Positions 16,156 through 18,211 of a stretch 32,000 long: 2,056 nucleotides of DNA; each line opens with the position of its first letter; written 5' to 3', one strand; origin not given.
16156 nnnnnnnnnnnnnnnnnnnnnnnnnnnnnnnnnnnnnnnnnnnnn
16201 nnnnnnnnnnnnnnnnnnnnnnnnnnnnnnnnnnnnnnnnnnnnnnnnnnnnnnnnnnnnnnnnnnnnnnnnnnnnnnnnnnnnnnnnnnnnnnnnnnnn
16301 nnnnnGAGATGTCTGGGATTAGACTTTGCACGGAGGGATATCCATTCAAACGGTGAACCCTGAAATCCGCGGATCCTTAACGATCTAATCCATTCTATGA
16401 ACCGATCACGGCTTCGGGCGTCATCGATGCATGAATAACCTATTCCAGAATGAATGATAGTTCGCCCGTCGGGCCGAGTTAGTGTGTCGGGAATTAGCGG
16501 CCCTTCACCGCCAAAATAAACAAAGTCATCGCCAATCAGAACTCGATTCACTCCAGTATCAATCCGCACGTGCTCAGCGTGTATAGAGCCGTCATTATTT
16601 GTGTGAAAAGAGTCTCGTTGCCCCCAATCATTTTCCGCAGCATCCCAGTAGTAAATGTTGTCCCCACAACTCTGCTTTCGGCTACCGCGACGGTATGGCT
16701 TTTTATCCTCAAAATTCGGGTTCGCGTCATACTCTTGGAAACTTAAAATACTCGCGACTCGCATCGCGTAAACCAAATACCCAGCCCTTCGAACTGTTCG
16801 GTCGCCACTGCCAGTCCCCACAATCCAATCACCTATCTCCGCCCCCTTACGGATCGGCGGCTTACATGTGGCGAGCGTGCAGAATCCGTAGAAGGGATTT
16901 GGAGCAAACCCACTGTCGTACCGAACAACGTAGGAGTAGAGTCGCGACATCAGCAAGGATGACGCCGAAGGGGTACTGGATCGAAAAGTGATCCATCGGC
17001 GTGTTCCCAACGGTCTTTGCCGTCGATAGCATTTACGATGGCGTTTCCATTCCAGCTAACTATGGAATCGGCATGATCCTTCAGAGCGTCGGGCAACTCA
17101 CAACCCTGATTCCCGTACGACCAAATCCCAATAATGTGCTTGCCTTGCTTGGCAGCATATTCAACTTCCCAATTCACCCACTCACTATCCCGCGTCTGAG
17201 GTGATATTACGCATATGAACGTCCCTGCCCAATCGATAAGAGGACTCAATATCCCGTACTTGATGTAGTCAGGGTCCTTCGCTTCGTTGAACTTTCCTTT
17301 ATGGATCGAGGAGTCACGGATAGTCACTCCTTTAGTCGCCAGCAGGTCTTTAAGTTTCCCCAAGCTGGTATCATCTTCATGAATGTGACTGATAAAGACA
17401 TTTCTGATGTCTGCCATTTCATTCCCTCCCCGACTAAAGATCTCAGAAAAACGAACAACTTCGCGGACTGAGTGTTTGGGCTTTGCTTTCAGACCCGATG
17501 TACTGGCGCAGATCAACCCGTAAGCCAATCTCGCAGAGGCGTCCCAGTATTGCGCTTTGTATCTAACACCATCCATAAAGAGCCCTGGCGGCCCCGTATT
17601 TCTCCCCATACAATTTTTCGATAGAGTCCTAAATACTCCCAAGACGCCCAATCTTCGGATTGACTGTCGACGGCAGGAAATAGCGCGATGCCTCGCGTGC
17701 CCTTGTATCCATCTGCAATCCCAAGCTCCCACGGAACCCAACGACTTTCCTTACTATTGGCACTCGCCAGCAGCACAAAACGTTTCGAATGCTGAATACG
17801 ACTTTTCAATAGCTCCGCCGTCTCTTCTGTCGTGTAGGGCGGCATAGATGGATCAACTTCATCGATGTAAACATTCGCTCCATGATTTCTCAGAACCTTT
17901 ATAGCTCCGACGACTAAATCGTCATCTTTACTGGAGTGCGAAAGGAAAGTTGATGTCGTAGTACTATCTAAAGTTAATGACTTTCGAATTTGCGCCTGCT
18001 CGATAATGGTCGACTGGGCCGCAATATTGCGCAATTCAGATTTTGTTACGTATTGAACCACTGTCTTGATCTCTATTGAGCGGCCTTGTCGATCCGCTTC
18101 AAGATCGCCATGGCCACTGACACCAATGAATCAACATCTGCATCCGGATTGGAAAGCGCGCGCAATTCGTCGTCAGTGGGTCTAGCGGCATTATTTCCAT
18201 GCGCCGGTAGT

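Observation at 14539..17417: Overlapped four-gene cassette (TIR-like, Nmad2-like, MazG-like, UDG-like): candidate undescribed nucleotide-centred defence system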

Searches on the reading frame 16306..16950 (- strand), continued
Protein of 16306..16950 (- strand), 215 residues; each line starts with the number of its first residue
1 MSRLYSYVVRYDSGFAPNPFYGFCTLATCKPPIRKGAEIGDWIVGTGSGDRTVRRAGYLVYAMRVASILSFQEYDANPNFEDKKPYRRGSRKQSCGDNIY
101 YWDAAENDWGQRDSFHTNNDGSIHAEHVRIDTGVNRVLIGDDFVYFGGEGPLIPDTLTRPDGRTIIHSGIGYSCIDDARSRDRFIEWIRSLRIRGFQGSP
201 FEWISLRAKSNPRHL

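Call 78: search_protein_families(library=pfam, proteins=[P0242, P0260, P0266, P0275, P0292, P0299, P0323, P0320, P0389, P0297], max_evalue=0.01)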
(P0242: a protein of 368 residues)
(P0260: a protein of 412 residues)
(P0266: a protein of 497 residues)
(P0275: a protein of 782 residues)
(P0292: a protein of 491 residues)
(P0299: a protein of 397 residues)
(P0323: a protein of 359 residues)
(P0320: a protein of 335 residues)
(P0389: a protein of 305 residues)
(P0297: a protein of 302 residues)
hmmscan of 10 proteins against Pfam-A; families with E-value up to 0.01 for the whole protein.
P0242 (368 aa): 2 families
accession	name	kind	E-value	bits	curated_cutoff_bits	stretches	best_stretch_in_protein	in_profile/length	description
PF18753.6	Nmad2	-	9.2e-63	211.8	26.1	1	12-203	6-197/200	Nucleotide modification associated domain 2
PF13020.12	NOV_C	-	3e-17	62.9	22.1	1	246-328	1-80/91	Protein NO VEIN, C-terminal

P0260 (412 aa): 3 families
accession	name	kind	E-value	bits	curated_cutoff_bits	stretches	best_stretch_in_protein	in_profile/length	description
PF18753.6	Nmad2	-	9e-63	211.8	26.1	1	207-395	2-197/200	Nucleotide modification associated domain 2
PF13676.11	TIR_2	-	2.6e-11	44.5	28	1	27-115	10-93/122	TIR domain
PF01582.25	TIR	-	0.00036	20.8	21.3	1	45-151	30-146/179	TIR domain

P0266 (497 aa): 2 families
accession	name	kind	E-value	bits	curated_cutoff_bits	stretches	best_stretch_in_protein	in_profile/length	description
PF18753.6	Nmad2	-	4e-54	183.6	26.1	1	278-466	3-196/200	Nucleotide modification associated domain 2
PF01661.27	Macro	-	0.00056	20.3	22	1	2-42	76-116/118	Macro domain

P0275 (782 aa): 3 families
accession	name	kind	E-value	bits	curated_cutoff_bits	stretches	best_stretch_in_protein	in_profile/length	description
PF18753.6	Nmad2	-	1.6e-59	201.3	26.1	1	2-200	3-199/200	Nucleotide modification associated domain 2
PF18722.6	MazG_C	-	3.1e-56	190.4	29.7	1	452-646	3-187/190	MazG C-terminal domain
PF03819.22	MazG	-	8.2e-06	26.5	22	1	243-303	6-52/74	MazG nucleotide pyrophosphohydrolase domain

P0292 (491 aa): 4 families
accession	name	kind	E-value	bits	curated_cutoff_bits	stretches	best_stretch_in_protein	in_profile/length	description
PF18753.6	Nmad2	-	1.2e-65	221.2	26.1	1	2-185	3-185/200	Nucleotide modification associated domain 2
PF13676.11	TIR_2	-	6.2e-20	72.3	28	1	361-450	1-93/122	TIR domain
PF08937.16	ThsB_TIR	-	6.9e-10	39.7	21.2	1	226-311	7-97/100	Thoeris protein ThsB, TIR-like domain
PF01582.25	TIR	-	4.7e-07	30.2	21.3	1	362-441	2-85/179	TIR domain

P0299 (397 aa): 1 family
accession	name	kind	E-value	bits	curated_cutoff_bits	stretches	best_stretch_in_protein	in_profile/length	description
PF18753.6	Nmad2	-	2.7e-58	197.2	26.1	1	195-394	2-198/200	Nucleotide modification associated domain 2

P0323 (359 aa): 3 families
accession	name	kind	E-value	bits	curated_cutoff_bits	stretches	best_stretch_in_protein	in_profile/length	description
PF18753.6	Nmad2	-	5.8e-47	160.3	26.1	1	162-359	2-196/200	Nucleotide modification associated domain 2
PF08937.16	ThsB_TIR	-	5.3e-16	59.3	21.2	1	8-104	1-99/100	Thoeris protein ThsB, TIR-like domain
PF13676.11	TIR_2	-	1.1e-06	29.6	28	1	7-109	1-98/122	TIR domain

P0320 (335 aa): 1 family
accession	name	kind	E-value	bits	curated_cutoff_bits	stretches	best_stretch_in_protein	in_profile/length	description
PF18753.6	Nmad2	-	2.4e-52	177.8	26.1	1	3-176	4-185/200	Nucleotide modification associated domain 2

P0389 (305 aa): 3 families
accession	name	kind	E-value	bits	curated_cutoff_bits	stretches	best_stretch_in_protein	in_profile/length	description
PF18753.6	Nmad2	-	5.4e-64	215.8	26.1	1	108-297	2-198/200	Nucleotide modification associated domain 2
PF13717.11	Zn_ribbon_4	-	0.00037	20.8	30.3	1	2-34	3-35/36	zinc-ribbon domain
PF24042.1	DUF7351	-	0.0055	16.9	31.2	1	3-54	3-48/177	Domain of unknown function (DUF7351)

P0297 (302 aa): 2 families
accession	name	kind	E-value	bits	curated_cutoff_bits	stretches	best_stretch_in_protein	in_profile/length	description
PF18753.6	Nmad2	-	4.5e-60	203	26.1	1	111-301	4-197/200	Nucleotide modification associated domain 2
PF00805.28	Pentapeptide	-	1.6e-08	34.4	20.2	2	68-97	2-31/40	Pentapeptide repeats (8 copies)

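Call 79: search_protein_families(library=padloc, proteins=[L079:8169-9491:-, L079:7316-8167:-, L007:6623-9286:-, L073:8778-9467:+, L075:6845-9388:-, L029:6539-8368:+], max_evalue=0.001)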
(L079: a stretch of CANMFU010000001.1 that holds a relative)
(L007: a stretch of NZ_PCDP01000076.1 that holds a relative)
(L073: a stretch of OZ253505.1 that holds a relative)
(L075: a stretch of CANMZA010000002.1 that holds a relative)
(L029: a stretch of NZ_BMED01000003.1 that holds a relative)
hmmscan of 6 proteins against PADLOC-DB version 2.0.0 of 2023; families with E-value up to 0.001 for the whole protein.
L079:8169-9491:- (440 aa): 0 families

L079:7316-8167:- (283 aa): 0 families

L007:6623-9286:- (887 aa): 0 families

L073:8778-9467:+ (229 aa): 0 families

L075:6845-9388:- (847 aa): 2 families
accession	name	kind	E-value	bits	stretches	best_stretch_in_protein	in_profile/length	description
PDLC00434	ThsB1|ThsB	-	7.6e-05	20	1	31-107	141-217/396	TIR-like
PDLC05062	PDC-S66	-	0.0004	17.9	1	29-69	149-189/282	-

L029:6539-8368:+ (609 aa): 4 families
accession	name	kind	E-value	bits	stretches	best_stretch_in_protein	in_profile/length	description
PDLC03863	LmuB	-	2.3e-138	460.6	1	1-596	1-609/610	-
PDLC03867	LmuB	-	7.4e-46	154.8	1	3-594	4-600/605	-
PDLC03862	LmuB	-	3.4e-30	103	1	19-568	22-613/643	-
PDLC03859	LmuB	-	1.8e-23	81.6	1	19-567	18-585/611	-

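Call 86: search_protein_families(library=pfam, proteins=[L066:13994-14275:+, L065:14190-15464:+, L030:6261-7442:+, L030:7421-8257:+, L069:8270-8755:-, L069:7805-8263:-], max_evalue=0.01)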
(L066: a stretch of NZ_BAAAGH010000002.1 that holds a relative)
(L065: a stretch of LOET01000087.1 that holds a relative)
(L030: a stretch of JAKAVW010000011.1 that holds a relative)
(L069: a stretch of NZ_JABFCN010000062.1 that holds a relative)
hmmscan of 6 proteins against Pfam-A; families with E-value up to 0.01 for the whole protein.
L066:13994-14275:+ (93 aa): 0 families

L065:14190-15464:+ (424 aa): 4 families
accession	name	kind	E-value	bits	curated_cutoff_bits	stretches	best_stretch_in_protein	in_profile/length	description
PF00589.27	Phage_integrase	-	2.4e-18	66.9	27.1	1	213-380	2-160/172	Phage integrase family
PF13356.12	Arm-DNA-bind_3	-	4.3e-12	46.4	27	1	7-90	1-77/83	Arm DNA-binding domain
PF22022.2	Phage_int_M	-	0.0026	18.4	27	1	119-188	16-81/96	Phage integrase central domain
PF14659.12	Phage_int_SAM_3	-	0.0064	17.1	22.6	0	105-159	1-56/58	Phage integrase, N-terminal SAM-like domain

L030:6261-7442:+ (394 aa): 1 family
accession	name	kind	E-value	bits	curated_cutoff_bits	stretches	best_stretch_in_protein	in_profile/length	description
PF13676.11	TIR_2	-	2.1e-11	44.8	28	1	183-262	1-77/122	TIR domain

L030:7421-8257:+ (279 aa): 1 family
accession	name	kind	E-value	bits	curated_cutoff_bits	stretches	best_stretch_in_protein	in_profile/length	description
PF18163.6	LD_cluster2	-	1.5e-72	244.8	25.3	1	15-221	3-207/264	SLOG cluster2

L069:8270-8755:- (161 aa): 2 families
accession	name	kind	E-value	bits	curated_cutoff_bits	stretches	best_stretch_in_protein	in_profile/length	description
PF08937.16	ThsB_TIR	-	6.5e-21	75.1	21.2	1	7-103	1-94/100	Thoeris protein ThsB, TIR-like domain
PF13676.11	TIR_2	-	3.1e-08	34.6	28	1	6-107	1-93/122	TIR domain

L069:7805-8263:- (152 aa): 1 family
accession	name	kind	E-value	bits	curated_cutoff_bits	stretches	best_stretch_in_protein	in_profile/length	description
PF18753.6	Nmad2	-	3.2e-59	200.3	26.1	1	2-140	4-144/200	Nucleotide modification associated domain 2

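Call 87: find_related_loci(query=A2, collection=viral_contigs, flank=8000)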
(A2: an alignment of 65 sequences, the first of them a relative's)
Query A2 (215 aa) in viral_contigs; peptide patterns used: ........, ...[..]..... (x = any residue, [..] = any of these).
14 stretches matched a pattern; 1 encode a relative of the query (tblastn E <= 1e-3); 1 distinct loci.
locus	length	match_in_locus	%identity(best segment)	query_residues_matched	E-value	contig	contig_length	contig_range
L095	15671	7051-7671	62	1-207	3e-90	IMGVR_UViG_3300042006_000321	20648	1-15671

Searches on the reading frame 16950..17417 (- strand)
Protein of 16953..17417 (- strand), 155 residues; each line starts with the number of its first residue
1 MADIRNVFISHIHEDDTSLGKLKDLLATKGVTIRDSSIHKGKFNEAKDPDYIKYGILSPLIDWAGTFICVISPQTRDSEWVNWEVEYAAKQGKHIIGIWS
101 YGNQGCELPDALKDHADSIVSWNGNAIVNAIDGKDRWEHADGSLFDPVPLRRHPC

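Call 3: search_protein_families(library=pfam, proteins=[window:16953-17417:-], max_evalue=0.1)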
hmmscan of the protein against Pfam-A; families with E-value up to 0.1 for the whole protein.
seq(155 aa): 2 families
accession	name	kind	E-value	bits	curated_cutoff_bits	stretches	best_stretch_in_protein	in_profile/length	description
PF08937.16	ThsB_TIR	-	1.8e-18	67.2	21.2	1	8-100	1-95/100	Thoeris protein ThsB, TIR-like domain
PF13676.11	TIR_2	-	1.1e-06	29.5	28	1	7-97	1-88/122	TIR domain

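Call 4: search_protein_families(library=padloc, proteins=[window:16953-17417:-], max_evalue=0.1)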
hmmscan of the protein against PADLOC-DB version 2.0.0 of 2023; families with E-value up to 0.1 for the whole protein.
seq(155 aa): 13 families
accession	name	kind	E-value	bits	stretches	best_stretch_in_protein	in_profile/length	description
PDLC00418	ThsB1|ThsB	-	1.2e-75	250.5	1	1-155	1-155/155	TIR-like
PDLC00436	ThsB1|ThsB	-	5.9e-07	27.2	1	6-89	37-117/183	TIR-like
PDLC00431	ThsB1|ThsB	-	4.3e-06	25.2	1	5-98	3-97/162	TIR-like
PDLC04688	PDC-M50B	-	6.8e-05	21.1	1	5-98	3-98/162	-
PDLC00425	ThsB1|ThsB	-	0.00013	19.2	1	7-116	254-363/389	TIR-like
PDLC00423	ThsB1|ThsB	-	0.00017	19.3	1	6-90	37-119/190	TIR-like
PDLC00429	ThsB1|ThsB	-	0.00021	19.4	1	63-132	64-137/167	TIR-like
PDLC00419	ThsB1|ThsB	-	0.00024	18.9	1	4-91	27-111/165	TIR-like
PDLC00428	ThsB1|ThsB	-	0.00033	19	1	65-93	72-105/219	TIR-like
PDLC00426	ThsB1|ThsB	-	0.00054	17.4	1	6-98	239-331/352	TIR-like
PDLC00433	ThsB1|ThsB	-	0.0007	17.6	1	35-99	30-95/164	TIR-like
PDLC00437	ThsB1|ThsB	-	0.016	13.3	1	62-92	38-68/129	TIR-like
PDLC02012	SAVED5--SAVED_TIR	-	0.028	11.5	0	6-35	15-45/404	-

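Call 5: search_protein_families(library=ncbifam, proteins=[window:16953-17417:-], max_evalue=0.1)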
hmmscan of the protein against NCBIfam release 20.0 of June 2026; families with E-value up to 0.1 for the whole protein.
seq(155 aa): 0 families

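Call 72: search_solved_structures(query=A6, max_evalue=0.1, show_alignments=2)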
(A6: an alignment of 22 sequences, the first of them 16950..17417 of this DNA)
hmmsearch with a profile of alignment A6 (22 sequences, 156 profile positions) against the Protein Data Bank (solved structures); distinct sequences matched with E-value up to 0.1: 11.
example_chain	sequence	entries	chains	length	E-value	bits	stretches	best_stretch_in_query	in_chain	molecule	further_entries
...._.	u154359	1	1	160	2.7e-11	46.6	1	4-101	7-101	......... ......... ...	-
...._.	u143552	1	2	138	1.9e-07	34.1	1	6-129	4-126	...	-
9b7d_A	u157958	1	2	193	6.4e-06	29.1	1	25-102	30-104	Putative cyclic ADP-D-ribose synthase ThsB1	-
6lhy_A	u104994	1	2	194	6.4e-06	29.1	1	25-102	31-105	DUF1863 domain-containing protein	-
1eiw_A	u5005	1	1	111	0.00043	23.2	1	64-136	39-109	HYPOTHETICAL PROTEIN MTH538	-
8btn_B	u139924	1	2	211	0.0012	21.8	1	3-89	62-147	TIR domain-containing protein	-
4j29_A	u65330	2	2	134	0.0038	20.1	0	73-106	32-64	Engineered Protein OR258 | DE NOVO DESIGNED PROTEIN OR258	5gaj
7uxr_A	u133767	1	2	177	0.0057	19.6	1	6-105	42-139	TIR domain protein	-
9uv0_A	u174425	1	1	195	0.018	17.9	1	28-110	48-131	Putative cyclic ADP-D-ribose synthase ThsB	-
2mr5_A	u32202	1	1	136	0.021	17.7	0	73-104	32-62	De novo designed Protein OR457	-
2mr6_A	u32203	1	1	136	0.038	16.9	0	74-105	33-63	De novo designed Protein OR462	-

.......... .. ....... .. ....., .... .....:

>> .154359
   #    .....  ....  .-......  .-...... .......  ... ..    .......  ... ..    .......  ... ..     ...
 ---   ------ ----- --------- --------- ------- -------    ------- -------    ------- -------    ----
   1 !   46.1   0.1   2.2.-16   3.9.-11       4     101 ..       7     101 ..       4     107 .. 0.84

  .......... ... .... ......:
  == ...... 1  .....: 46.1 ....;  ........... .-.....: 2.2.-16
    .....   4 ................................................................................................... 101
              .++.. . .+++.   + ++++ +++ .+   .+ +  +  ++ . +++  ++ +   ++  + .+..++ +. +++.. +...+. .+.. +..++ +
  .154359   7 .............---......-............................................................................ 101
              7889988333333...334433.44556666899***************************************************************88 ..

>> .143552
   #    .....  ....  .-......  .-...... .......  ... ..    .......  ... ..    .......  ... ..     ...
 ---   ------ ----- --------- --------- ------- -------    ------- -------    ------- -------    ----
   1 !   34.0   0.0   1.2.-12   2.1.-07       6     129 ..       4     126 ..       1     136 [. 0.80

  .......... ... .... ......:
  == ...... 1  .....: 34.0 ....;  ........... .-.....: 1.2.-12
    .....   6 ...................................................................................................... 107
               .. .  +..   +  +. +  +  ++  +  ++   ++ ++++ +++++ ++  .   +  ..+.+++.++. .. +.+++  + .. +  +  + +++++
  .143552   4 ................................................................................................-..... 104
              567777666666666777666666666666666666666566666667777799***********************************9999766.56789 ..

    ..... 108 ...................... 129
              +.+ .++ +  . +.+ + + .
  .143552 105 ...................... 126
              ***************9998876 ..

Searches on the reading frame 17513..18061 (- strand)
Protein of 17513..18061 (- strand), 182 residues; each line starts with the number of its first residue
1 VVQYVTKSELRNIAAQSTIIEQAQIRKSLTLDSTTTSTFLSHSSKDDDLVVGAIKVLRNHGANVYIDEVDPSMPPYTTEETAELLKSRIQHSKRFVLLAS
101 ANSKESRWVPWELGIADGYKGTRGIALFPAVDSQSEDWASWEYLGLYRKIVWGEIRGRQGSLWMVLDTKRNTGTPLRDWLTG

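Call 3: search_protein_families(library=pfam, proteins=[window:17513-18061:-], max_evalue=0.1)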
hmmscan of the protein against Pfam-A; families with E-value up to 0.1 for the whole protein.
window:17513-18061:- (182 aa): 3 families
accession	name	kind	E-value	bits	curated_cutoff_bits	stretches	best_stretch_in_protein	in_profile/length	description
PF13676.11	TIR_2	-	4.1e-10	40.6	28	1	39-132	2-91/122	TIR domain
PF08937.16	ThsB_TIR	-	1.3e-05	25.9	21.2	1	39-116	1-83/100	Thoeris protein ThsB, TIR-like domain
PF01582.25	TIR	-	0.007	16.6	21.3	1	47-125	15-89/179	TIR domain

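Call 4: search_protein_families(library=padloc, proteins=[window:17513-18061:-], max_evalue=0.1)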
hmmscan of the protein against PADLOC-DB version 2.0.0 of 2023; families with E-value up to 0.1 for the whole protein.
window:17513-18061:- (182 aa): 15 families
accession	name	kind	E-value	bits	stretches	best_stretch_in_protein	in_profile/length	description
PDLC00436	ThsB1|ThsB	-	1.3e-81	270.5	1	1-181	1-182/183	TIR-like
PDLC00437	ThsB1|ThsB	-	3.7e-48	160.8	1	56-181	2-127/129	TIR-like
PDLC00422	ThsB1|ThsB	-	1.1e-36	124.2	1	3-157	2-163/194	TIR-like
PDLC00419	ThsB1|ThsB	-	2.7e-35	119.6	1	24-173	16-159/165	TIR-like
PDLC00423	ThsB1|ThsB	-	1e-33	114.6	1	3-157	3-157/190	TIR-like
PDLC00425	ThsB1|ThsB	-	3e-16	57.5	1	38-120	254-339/389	TIR-like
PDLC00426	ThsB1|ThsB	-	1.2e-13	49.1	1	37-116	239-321/352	TIR-like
PDLC02012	SAVED5--SAVED_TIR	-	5.3e-08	30.4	1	34-112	12-87/404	-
PDLC00418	ThsB1|ThsB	-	1.9e-06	25.8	1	36-125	5-96/155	TIR-like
PDLC00430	ThsB1|ThsB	-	0.00024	18.7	1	13-69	43-99/269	TIR-like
PDLC05062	PDC-S66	-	0.00091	16.8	1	12-69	128-183/282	-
PDLC00428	ThsB1|ThsB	-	0.0013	17.1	1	52-113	30-97/219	TIR-like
PDLC00429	ThsB1|ThsB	-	0.0039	15.3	1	83-116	56-90/167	TIR-like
PDLC03015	TIR-NLR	-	0.0061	13.3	1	38-113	4-74/824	-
PDLC00421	ThsB1|ThsB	-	0.02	12.6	1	83-133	65-116/180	TIR-like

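Call 5: search_protein_families(library=ncbifam, proteins=[window:17513-18061:-], max_evalue=0.1)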
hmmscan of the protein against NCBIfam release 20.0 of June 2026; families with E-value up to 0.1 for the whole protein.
window:17513-18061:- (182 aa): 1 family
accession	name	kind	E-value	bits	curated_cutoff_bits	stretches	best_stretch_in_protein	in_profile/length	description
NF042941.1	Retron_TIR_antiphage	equivalog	0.023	13.5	600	1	24-113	328-414/464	TIR domain-containing anti-phage reverse transcriptase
